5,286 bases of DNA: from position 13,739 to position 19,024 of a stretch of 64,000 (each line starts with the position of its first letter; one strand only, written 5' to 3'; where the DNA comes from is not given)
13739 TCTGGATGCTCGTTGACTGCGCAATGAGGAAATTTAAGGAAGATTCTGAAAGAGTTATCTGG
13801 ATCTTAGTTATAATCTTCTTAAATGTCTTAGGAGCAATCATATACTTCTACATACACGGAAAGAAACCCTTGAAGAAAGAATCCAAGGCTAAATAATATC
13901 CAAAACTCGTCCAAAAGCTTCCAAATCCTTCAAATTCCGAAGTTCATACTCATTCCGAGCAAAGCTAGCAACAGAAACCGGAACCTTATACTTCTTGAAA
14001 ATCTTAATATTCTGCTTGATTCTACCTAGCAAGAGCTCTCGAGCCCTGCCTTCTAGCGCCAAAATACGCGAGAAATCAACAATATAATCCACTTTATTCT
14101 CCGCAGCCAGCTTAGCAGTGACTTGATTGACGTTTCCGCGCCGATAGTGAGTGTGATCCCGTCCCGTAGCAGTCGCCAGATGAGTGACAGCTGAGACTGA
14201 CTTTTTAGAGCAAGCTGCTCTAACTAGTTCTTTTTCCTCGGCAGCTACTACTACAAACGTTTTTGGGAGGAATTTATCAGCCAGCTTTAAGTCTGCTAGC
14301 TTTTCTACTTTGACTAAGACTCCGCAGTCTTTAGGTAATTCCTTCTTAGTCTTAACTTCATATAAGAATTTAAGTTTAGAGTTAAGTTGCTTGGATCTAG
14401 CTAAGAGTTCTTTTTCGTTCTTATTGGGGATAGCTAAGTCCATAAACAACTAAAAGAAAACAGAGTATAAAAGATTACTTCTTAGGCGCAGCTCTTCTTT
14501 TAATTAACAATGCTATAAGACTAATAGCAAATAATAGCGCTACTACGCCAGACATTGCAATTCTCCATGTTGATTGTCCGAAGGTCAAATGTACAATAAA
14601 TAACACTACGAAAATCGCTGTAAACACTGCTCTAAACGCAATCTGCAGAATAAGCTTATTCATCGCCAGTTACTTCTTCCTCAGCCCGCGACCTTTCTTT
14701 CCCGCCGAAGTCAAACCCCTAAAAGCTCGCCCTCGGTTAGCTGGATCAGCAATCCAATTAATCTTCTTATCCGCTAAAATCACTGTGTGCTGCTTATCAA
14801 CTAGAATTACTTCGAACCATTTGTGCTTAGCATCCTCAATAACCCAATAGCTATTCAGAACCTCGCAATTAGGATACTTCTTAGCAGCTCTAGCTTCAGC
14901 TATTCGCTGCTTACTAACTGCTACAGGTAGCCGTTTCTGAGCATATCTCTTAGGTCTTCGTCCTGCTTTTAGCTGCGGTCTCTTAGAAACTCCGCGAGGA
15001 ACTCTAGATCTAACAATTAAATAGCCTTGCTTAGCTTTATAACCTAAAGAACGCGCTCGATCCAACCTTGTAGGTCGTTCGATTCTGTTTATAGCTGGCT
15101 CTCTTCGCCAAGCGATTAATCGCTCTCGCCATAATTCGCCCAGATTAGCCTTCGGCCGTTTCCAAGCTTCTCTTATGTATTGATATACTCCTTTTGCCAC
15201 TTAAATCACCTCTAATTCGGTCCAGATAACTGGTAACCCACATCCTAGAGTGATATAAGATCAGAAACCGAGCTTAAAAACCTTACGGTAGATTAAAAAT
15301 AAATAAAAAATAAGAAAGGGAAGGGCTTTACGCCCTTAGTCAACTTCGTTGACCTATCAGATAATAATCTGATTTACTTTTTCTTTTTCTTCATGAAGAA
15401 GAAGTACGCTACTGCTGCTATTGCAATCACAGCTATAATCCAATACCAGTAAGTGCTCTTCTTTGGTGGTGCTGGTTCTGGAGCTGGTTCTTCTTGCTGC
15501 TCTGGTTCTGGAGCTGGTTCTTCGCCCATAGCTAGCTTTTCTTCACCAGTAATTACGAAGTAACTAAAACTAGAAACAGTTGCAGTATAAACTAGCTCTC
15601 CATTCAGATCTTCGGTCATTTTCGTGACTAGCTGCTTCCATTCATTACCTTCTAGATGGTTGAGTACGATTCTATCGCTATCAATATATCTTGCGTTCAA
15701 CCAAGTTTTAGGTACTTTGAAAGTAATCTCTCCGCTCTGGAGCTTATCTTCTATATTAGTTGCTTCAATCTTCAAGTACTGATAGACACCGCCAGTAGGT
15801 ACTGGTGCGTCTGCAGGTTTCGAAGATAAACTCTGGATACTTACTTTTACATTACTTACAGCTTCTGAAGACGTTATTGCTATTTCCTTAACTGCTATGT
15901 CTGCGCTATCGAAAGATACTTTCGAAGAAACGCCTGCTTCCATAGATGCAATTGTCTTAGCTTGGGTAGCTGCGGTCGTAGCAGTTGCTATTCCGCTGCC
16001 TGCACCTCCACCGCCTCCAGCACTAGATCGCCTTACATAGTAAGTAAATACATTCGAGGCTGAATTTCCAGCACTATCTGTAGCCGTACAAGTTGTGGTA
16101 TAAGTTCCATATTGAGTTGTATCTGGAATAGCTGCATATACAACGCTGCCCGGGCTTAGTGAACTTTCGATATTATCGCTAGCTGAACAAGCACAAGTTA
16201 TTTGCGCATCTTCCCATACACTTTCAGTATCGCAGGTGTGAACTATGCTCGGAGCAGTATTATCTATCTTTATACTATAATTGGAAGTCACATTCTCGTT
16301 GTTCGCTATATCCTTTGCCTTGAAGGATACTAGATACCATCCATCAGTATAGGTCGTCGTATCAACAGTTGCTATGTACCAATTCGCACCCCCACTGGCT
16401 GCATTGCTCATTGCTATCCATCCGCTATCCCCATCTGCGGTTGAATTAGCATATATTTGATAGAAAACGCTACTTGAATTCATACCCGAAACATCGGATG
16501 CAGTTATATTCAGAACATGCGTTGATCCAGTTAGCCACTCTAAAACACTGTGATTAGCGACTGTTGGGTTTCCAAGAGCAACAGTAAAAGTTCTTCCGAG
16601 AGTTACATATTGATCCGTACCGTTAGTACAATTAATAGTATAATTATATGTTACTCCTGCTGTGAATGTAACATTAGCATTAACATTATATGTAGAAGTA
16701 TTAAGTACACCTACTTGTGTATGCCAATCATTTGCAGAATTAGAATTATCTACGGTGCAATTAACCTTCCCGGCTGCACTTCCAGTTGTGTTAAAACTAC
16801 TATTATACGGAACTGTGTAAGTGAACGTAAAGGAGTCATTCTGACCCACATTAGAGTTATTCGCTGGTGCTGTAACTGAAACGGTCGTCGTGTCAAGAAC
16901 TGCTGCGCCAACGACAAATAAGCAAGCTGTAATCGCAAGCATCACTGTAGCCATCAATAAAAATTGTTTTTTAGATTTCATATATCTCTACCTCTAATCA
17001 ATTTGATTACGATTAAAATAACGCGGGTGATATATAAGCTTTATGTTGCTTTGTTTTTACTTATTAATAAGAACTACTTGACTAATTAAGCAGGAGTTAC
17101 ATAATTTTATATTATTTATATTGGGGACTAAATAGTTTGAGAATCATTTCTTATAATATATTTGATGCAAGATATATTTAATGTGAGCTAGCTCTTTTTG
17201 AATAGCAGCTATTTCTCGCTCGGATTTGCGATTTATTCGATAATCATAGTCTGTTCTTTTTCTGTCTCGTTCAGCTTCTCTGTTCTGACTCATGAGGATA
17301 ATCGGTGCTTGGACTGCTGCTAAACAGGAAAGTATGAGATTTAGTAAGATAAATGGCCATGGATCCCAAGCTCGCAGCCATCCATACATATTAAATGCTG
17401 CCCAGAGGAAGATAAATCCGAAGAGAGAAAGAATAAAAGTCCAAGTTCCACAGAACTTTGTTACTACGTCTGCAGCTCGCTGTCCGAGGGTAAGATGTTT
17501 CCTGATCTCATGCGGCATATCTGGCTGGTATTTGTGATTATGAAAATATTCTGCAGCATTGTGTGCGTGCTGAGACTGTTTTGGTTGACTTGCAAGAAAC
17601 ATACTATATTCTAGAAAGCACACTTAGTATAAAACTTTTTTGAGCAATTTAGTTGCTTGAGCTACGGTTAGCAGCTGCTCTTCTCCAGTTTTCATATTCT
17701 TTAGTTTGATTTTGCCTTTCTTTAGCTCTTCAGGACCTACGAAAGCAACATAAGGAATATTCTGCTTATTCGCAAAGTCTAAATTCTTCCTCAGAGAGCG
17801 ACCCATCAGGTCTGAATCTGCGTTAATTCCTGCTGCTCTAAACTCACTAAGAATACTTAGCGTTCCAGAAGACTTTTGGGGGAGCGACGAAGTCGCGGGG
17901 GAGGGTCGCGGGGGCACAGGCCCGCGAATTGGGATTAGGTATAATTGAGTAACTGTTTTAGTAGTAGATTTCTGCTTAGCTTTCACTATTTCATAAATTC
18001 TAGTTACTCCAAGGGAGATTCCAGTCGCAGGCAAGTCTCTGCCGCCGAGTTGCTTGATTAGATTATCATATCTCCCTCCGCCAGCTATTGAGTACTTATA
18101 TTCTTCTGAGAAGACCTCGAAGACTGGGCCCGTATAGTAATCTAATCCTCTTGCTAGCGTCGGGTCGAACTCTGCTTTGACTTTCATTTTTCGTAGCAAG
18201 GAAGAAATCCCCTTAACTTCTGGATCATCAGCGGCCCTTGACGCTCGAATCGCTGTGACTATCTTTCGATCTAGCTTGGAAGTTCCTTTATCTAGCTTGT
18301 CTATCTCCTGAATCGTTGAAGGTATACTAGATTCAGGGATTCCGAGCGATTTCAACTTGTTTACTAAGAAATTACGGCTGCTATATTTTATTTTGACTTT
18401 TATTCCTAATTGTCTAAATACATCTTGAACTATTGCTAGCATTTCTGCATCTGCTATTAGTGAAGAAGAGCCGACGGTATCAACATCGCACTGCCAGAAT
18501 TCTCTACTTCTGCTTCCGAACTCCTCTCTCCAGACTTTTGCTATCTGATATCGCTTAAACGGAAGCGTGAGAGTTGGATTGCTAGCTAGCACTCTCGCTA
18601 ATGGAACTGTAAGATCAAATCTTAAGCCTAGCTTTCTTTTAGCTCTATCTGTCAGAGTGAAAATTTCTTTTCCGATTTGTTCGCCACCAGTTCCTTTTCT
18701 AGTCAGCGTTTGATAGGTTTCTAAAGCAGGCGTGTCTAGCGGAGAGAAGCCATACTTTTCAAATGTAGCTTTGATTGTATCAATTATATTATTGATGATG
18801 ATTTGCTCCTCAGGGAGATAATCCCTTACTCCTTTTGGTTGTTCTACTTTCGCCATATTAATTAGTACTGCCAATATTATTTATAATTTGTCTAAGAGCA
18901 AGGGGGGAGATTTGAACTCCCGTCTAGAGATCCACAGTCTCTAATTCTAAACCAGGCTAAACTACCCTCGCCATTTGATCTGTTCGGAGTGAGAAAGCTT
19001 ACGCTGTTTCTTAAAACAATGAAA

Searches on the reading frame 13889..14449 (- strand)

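Call 68: search_protein_families(library=pfam, proteins=[window:13889-14449:-], max_evalue=0.001)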
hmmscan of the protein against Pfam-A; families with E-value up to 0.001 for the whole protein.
window:13889-14449:- (186 aa): 1 family
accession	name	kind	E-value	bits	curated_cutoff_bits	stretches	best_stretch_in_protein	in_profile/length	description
PF01876.22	RNase_P_p30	-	3.5e-11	43.4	35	1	64-183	90-200/214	RNase P subunit p30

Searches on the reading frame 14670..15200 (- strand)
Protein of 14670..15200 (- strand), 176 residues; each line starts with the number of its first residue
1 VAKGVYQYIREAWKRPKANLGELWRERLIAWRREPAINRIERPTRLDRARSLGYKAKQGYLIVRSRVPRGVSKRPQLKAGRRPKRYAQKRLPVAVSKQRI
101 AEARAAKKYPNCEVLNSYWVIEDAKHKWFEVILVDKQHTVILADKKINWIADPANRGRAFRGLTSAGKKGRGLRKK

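Call 68: search_protein_families(library=pfam, proteins=[window:14670-15200:-], max_evalue=0.001)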
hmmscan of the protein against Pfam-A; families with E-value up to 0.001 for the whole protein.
window:14670-15200:- (176 aa): 1 family
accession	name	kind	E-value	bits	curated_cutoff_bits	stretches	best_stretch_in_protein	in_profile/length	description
PF00827.22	Ribosomal_L15e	-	4e-72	242.3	27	1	4-176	1-176/191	Ribosomal L15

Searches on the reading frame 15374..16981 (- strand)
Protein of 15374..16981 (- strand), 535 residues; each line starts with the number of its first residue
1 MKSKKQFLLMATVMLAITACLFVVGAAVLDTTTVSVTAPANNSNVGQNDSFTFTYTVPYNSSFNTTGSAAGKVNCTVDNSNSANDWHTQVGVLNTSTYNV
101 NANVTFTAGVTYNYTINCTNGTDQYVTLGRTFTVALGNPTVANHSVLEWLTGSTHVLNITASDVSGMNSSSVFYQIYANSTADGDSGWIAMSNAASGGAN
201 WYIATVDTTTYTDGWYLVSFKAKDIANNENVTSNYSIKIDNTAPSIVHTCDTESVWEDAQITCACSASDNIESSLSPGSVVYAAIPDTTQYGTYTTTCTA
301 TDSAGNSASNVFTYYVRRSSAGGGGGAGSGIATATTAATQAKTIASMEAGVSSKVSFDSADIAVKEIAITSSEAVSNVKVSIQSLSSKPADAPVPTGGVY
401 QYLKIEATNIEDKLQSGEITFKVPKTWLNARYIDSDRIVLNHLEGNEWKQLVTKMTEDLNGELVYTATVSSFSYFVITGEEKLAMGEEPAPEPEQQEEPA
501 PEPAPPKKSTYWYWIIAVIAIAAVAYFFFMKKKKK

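Call 68: search_protein_families(library=pfam, proteins=[window:15374-16981:-], max_evalue=0.001)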
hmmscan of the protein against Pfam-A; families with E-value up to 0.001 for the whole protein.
window:15374-16981:- (535 aa): 1 family
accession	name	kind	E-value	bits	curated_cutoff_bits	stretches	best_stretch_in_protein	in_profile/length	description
PF14283.11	CD1107-like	-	0.00012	22.5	26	1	485-535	104-156/158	Mobile element protein CD1107-like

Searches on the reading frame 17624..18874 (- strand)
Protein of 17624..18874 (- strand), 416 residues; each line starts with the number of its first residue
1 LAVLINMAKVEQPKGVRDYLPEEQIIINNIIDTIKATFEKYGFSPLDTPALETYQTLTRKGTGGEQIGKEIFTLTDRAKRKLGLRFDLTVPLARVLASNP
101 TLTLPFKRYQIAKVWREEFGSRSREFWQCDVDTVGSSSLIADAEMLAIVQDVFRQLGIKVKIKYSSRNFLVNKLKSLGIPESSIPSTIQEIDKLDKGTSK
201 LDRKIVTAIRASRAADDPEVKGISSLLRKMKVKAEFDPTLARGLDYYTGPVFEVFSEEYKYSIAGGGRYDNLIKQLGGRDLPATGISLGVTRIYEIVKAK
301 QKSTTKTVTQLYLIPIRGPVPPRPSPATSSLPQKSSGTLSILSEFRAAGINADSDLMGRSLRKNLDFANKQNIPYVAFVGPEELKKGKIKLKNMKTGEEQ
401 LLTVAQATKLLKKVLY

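Call 68: search_protein_families(library=pfam, proteins=[window:17624-18874:-], max_evalue=0.001)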
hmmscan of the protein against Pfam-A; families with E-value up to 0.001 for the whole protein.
window:17624-18874:- (416 aa): 5 families
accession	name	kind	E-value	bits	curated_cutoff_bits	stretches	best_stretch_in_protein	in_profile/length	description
PF13393.11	tRNA-synt_His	-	3.3e-41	142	25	2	15-184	1-170/308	Histidyl-tRNA synthetase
PF03129.25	HGTP_anticodon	-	6.1e-14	52.4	21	1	340-413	20-93/94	Anticodon binding domain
PF01409.25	tRNA-synt_2d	-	9.9e-06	25.6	19.8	1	24-168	16-166/246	tRNA synthetases class II core domain (F)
PF00587.30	tRNA-synt_2b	-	9.1e-05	23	29.3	1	72-275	1-125/179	tRNA synthetase class II core domain (G, H, P, S and T)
PF00152.25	tRNA-synt_2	-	9.7e-05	22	25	1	28-203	26-181/308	tRNA synthetases class II (D, K and N)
